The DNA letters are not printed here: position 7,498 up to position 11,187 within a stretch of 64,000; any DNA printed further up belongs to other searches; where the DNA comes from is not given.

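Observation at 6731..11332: Tad/Flp-like pilus operon with a 1129-aa secreted protein and no ATPase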

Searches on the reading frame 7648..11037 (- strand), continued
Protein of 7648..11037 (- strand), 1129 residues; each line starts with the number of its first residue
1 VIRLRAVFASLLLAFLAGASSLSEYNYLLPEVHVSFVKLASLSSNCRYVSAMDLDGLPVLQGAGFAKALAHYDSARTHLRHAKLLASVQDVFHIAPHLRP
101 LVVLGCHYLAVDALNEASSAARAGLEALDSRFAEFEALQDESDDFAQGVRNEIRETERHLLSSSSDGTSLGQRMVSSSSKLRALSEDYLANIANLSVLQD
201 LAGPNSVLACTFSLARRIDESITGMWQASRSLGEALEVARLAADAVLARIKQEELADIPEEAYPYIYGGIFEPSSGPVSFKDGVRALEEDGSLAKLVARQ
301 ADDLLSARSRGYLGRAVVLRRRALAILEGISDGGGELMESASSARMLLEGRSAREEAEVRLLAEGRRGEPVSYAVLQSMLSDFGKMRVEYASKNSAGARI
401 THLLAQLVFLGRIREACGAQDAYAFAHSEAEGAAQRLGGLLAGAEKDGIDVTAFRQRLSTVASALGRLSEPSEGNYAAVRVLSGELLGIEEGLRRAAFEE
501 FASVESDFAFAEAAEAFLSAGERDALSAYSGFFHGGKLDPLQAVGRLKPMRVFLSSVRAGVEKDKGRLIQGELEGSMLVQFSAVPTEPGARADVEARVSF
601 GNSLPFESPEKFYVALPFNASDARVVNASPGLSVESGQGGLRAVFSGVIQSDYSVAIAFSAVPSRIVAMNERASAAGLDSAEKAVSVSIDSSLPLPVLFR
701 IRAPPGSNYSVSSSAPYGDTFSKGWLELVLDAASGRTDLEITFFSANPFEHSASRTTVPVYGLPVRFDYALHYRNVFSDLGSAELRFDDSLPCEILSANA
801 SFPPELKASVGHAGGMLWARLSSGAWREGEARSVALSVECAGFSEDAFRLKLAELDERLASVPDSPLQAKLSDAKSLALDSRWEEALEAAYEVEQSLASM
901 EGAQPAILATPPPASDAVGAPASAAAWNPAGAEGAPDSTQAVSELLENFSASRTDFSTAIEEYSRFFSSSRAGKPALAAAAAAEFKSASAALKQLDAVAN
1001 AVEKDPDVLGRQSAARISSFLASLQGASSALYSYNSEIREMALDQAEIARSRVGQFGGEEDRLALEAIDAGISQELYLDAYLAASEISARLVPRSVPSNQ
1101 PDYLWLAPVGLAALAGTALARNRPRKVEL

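Call 52: find_encoding_contigs(protein=P0017, flank=10000, max_places=1)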
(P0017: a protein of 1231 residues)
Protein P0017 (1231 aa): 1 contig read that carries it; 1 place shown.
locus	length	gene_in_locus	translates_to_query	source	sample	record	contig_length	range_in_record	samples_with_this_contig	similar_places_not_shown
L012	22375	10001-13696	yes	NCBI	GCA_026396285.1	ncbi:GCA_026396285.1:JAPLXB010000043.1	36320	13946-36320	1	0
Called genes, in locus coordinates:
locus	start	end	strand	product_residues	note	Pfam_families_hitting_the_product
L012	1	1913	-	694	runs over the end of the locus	PF14551:MCM_N (weak), PF17207:MCM_OB, PF00493:MCM, PF07728:AAA_5 (weak), PF01078:Mg_chelatase (weak), PF17855:MCM_lid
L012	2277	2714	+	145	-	PF11969:DcpS_C, PF01230:HIT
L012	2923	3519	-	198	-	-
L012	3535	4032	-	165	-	-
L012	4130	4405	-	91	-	PF01918:Alba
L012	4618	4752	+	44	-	-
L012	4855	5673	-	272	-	-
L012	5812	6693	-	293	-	-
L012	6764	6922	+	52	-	PF03911:Sec61_beta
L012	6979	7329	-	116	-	-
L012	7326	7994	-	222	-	-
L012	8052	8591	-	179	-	-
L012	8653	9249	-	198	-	PF01871:AMMECR1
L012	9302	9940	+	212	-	-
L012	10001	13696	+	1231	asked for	-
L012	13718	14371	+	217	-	-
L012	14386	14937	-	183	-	PF04019:DUF359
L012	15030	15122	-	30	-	-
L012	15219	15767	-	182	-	PF13238:AAA_18, PF13671:AAA_33 (faint)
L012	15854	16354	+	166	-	-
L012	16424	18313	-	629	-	PF17214:KH_TffA, PF00753:Lactamase_B, PF16661:Lactamase_B_6, PF23023:Anti-Pycsar_Apyc1, PF12706:Lactamase_B_2, PF10996:Beta-Casp, PF07521:RMMBL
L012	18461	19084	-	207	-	PF00227:Proteasome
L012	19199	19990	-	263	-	PF00254:FKBP_C, PF22199:FKBP26_IF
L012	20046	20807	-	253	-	-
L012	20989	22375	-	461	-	PF05124:S_layer_C (weak)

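Call 62: search_protein_families(library=ncbifam, proteins=[window:7648-11037:-], max_evalue=0.01)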
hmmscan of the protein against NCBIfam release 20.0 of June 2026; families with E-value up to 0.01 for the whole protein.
window:7648-11037:- (1129 aa): 0 families

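Call 63: search_solved_structures(query=A2, max_evalue=1)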
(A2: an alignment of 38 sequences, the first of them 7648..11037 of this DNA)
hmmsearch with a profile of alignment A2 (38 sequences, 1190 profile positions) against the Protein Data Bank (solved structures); distinct sequences matched with E-value up to 1: 15.
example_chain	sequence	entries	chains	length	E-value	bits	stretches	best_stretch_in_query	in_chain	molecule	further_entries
9min_D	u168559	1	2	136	0.0058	17.5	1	839-942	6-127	designed minibinder KH46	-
3tnu_B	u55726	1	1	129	0.0086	16.9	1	897-999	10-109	Keratin, type II cytoskeletal 5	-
9clb_B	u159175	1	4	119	0.011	16.6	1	919-1013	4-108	aBAK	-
5jsb_B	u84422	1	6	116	0.016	16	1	921-1022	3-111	Mcl-1 inhibitor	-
8eja_B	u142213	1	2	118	0.018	15.9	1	919-1013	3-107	aBAK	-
6jfv_B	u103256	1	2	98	0.057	14.2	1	919-999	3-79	Keratin, type II cytoskeletal 5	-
4wqt_X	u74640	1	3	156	0.17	12.6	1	992-1071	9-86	RNA cleavage stimulating factor (GreA/Gfh1 chimeric protein Gre-C1)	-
6tob_A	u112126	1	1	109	0.21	12.3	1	408-469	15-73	Integration host factor MIHF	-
8cmr_A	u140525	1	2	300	0.22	12.2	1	1148-1181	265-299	OTU domain-containing protein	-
6ptm_A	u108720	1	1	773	0.31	11.7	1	422-462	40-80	Uncharacterized protein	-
8qox_B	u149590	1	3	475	0.55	10.9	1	1039-1113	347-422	Conserved membrane protein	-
6h4n_x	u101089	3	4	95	0.58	10.8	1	483-540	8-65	Ribosome hibernation promoting factor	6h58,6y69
7z53_E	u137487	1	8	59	0.95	10.1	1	427-454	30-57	Myeloperoxidase inhibitor SPIN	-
2wpq_A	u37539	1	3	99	0.98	10.1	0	869-942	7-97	TRIMERIC AUTOTRANSPORTER ADHESIN FRAGMENT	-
6azp_B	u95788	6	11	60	1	10.1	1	427-454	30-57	Staphylococcal Peroxidase Inhibitor | Myeloperoxidase inhibitor SPIN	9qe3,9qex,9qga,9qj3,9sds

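Call 66: predict_structure(alignment_id=A2)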
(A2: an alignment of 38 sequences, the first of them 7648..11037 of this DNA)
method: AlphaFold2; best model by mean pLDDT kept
length: 1129 residues; sequences in the alignment: 38
mean_pLDDT: 86.7   pTM: 0.48
mean pLDDT of the five models: 86.7, 85.7, 85.0, 84.8, 83.1
residues with pLDDT >= 90: 678; 70-90: 350; 50-70: 44; < 50: 57
segments of 3 or more residues with pLDDT < 50: 270-275, 904-936, 1094-1102, 1122-1129
pLDDT, mean of each block of 10 residues (from residue 1): 75 63 89 87 81 90 91 97 92 81 93 97 95 90 77 93 90 96 93 93 96 95 94 96 96 89 56 57 92 94 92 93 96 93 90 93 90 90 92 92 91 89 88 92 93 93 89 85 90 91 90 87 90 83 92 92 89 93 94 95 86 92 91 87 91 94 94 89 95 94 91 93 91 93 93 84 83 93 90 87 90 86 92 91 79 88 83 90 83 83 44 32 33 49 90 94 90 79 96 95 87 89 95 96 95 90 95 95 93 52 60 73 40
secondary structure, 60 per line:
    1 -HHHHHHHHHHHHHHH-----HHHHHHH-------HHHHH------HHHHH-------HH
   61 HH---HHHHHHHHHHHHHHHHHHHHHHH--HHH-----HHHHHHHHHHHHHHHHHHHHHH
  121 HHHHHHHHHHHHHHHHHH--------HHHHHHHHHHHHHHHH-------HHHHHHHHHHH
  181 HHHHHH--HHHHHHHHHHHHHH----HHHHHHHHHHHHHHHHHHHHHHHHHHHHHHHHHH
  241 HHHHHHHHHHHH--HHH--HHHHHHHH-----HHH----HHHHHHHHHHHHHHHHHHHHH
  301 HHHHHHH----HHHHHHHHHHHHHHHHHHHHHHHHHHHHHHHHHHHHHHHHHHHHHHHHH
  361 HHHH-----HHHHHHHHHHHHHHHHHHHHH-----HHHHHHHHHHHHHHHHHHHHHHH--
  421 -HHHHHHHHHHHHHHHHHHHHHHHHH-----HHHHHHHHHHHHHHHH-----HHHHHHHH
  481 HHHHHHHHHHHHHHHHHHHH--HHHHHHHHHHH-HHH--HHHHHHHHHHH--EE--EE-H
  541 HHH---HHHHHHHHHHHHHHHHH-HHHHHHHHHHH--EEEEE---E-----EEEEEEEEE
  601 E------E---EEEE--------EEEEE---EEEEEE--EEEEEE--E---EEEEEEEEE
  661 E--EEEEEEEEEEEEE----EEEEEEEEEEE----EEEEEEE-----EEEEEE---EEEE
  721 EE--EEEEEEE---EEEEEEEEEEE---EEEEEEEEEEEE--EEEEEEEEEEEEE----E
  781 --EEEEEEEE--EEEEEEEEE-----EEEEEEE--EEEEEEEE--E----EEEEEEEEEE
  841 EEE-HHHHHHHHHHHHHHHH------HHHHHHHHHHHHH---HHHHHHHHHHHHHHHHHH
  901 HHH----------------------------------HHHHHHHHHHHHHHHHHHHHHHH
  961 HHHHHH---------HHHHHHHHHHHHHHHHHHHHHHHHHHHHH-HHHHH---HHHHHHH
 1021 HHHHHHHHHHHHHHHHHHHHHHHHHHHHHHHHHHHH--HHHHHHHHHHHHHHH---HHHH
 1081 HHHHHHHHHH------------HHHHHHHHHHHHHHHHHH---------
elements in order (helices of 4 or more, strands of 3 or more residues): H2-16 H22-28 H36-40 H47-51 H59-62 H66-88 H99-138 H147-162 H170-186 H189-202 H207-252 H260-267 H280-307 H312-364 H370-390 H396-418 H422-446 H452-467 H473-500 H503-513 H520-530 H540-543 H547-563 H565-575 E578-582 E592-601 E612-615 E624-628 E632-637 E640-645 E652-661 E664-676 E681-691 E696-702 E708-713 E717-722 E725-731 E735-745 E749-760 E763-775 E783-790 E793-801 E807-813 E816-823 E831-843 H845-860 H867-879 H883-903 H938-966 H976-1004 H1006-1010 H1014-1056 H1059-1073 H1077-1090 H1103-1120

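Call 71: fold_search(model_id=the predicted structure, library=pdb)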
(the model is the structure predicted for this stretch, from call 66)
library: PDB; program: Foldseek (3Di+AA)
matches with E <= 10: 530; with E <= 0.001: 2
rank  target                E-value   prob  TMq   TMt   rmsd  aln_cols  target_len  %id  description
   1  8pn9_E                8.8e-05  0.99  0.09  0.14  37.9       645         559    8  Structure of human oligosaccharyltransferase OST-A complex bound to NGI-1 (released 2024-05-08)
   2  6s7t_E                2.3e-04  1.00  0.09  0.17  23.9       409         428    7  Cryo-EM structure of human oligosaccharyltransferase complex OST-B (released 2019-12-18)
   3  3kd4_A                2.3e-03  1.00  0.07  0.14  13.9       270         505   12  CRYSTAL STRUCTURE OF A PUTATIVE PROTEASE (BDI_1141) FROM PARABACTEROIDES DISTASONIS ATCC 8503 AT 2.00 A RESOLUTION (released 2009-11-24)
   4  3prx_B                3.0e-03  0.85  0.06  0.06  34.5       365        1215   10  Structure of Complement C5 in Complex with CVF and SSL7 (released 2011-01-19)
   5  6fpy_A                3.4e-03  1.00  0.08  0.11  11.2       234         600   10  Inter-alpha-inhibitor heavy chain 1, wild type (released 2019-02-27)
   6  6fpy_B                4.4e-03  1.00  0.08  0.11  11.3       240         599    9  Inter-alpha-inhibitor heavy chain 1, wild type (released 2019-02-27)
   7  6fpz_A                5.4e-03  1.00  0.07  0.11  11.2       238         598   10  Inter-alpha-inhibitor heavy chain 1, D298A (released 2019-02-27)
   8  4p8q_B                6.9e-03  1.00  0.09  0.11  10.1       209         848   12  Crystal Structure of Human Insulin Regulated Aminopeptidase with Alanine in Active Site (released 2014-12-03)
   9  4nen_A                6.9e-03  0.98  0.09  0.10  19.9       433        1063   10  An internal ligand-bound, metastable state of a leukocyte integrin, aXb2 (released 2014-01-15)
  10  4neh_A                7.5e-03  0.92  0.08  0.08  23.9       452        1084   10  An internal ligand-bound, metastable state of a leukocyte integrin, aXb2 (released 2014-01-15)
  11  5es4_C                7.8e-03  0.97  0.10  0.13  19.4       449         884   10  RE-REFINEMENT OF INTEGRIN ALPHAXBETA2 ECTODOMAIN IN THE CLOSED/BENT CONFORMATION (released 2016-03-02)
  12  8t2v_A                8.5e-03  0.97  0.08  0.08  19.7       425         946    8  Cryo-EM Structures of Full-length Integrin alphaIIbbeta3 in Native Lipids (released 2023-07-26)
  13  5es4_A                8.5e-03  0.94  0.09  0.10  19.6       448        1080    8  RE-REFINEMENT OF INTEGRIN ALPHAXBETA2 ECTODOMAIN IN THE CLOSED/BENT CONFORMATION (released 2016-03-02)
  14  4mdr_A                1.1e-02  1.00  0.09  0.28  11.1       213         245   19  Crystal structure of adaptor protein complex 4 (AP-4) mu4 subunit C-terminal domain D190A mutant, in complex with a so (released 2014-03-12)
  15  8xei_A                1.1e-02  0.94  0.08  0.09  19.6       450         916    8  Cryo-EM structure of integrin ITGAV/ITGB3 complex, conformation 1 (released 2024-12-18)
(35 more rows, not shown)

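Call 76: search_protein_families(library=pfam, alignment_id=A2, max_evalue=0.01)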
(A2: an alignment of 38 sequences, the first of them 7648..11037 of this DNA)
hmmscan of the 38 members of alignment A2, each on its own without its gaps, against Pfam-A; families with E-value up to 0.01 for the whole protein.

A. member 1, window:7648-11037:- (1129 aa): 0 families

B. families by the number of members that match (of 38 scanned): 3 families
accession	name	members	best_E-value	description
PF13047.11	DUF3907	1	0.0017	Protein of unknown function (DUF3907)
PF21830.1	DUF6890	1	0.0048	Family of unknown function (DUF6890)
PF00261.25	Tropomyosin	1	0.0088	Tropomyosin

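Call 94: search_protein_families(library=pfam, proteins=[L001:3513-4334:+, L006:6143-6982:+], max_evalue=0.01)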
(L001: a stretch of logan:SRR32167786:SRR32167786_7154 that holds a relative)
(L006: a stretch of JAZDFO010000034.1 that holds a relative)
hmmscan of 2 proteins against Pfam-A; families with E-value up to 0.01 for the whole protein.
L001:3513-4334:+ (273 aa): 1 family
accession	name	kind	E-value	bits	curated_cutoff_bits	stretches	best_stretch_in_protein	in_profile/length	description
PF00482.28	T2SSF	-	4.3e-10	40.1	25.2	1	75-193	7-122/125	Type II secretion system (T2SS), protein F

L006:6143-6982:+ (279 aa): 1 family
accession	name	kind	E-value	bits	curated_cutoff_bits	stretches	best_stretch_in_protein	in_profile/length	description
PF00482.28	T2SSF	-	1.2e-07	32.2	25.2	1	82-198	7-121/125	Type II secretion system (T2SS), protein F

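Call 107: list_cluster_members(proteins=[P0018, P0022, P0024, P0027, P0029, P0032, P0036, P0040, P0041, P0049])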
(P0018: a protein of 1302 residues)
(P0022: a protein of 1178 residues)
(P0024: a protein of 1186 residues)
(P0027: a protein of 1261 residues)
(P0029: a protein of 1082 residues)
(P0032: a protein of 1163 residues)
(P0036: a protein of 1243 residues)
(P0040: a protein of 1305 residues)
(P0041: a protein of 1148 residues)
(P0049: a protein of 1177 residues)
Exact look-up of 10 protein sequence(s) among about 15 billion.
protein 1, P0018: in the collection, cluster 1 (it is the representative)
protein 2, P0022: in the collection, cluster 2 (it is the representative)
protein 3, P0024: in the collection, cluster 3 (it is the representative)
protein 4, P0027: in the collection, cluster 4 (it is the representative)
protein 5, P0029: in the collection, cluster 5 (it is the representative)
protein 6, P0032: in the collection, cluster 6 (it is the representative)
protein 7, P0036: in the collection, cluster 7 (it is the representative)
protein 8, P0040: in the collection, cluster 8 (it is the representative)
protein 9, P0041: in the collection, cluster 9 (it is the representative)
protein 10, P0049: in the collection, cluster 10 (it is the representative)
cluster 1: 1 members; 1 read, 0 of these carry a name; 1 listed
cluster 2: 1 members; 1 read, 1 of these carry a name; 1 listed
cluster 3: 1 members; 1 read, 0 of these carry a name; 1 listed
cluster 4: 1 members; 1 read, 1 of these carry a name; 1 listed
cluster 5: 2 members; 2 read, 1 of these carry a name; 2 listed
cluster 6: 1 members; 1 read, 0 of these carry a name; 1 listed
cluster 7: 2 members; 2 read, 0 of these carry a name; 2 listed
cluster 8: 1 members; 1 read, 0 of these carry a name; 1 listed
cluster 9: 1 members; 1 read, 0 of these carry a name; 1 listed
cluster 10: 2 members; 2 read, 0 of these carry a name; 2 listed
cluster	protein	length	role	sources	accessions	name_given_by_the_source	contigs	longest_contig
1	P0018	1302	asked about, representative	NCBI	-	-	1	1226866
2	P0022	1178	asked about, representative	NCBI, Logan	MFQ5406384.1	MAG: hypothetical protein ACE5DI_04475 [Candidatus Micrarchaeia archaeon]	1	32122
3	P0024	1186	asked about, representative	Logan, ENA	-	-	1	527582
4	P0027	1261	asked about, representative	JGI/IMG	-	hypothetical protein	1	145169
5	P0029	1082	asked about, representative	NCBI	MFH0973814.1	MAG: hypothetical protein V1817_03455, partial [Candidatus Micrarchaeota archaeon]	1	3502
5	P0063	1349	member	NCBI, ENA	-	-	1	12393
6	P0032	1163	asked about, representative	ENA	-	-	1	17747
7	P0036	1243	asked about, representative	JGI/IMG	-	-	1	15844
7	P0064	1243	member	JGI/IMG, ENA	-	-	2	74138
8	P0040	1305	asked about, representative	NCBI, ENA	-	-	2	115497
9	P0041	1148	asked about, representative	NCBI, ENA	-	-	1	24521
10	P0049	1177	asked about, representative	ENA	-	-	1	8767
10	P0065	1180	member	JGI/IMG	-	-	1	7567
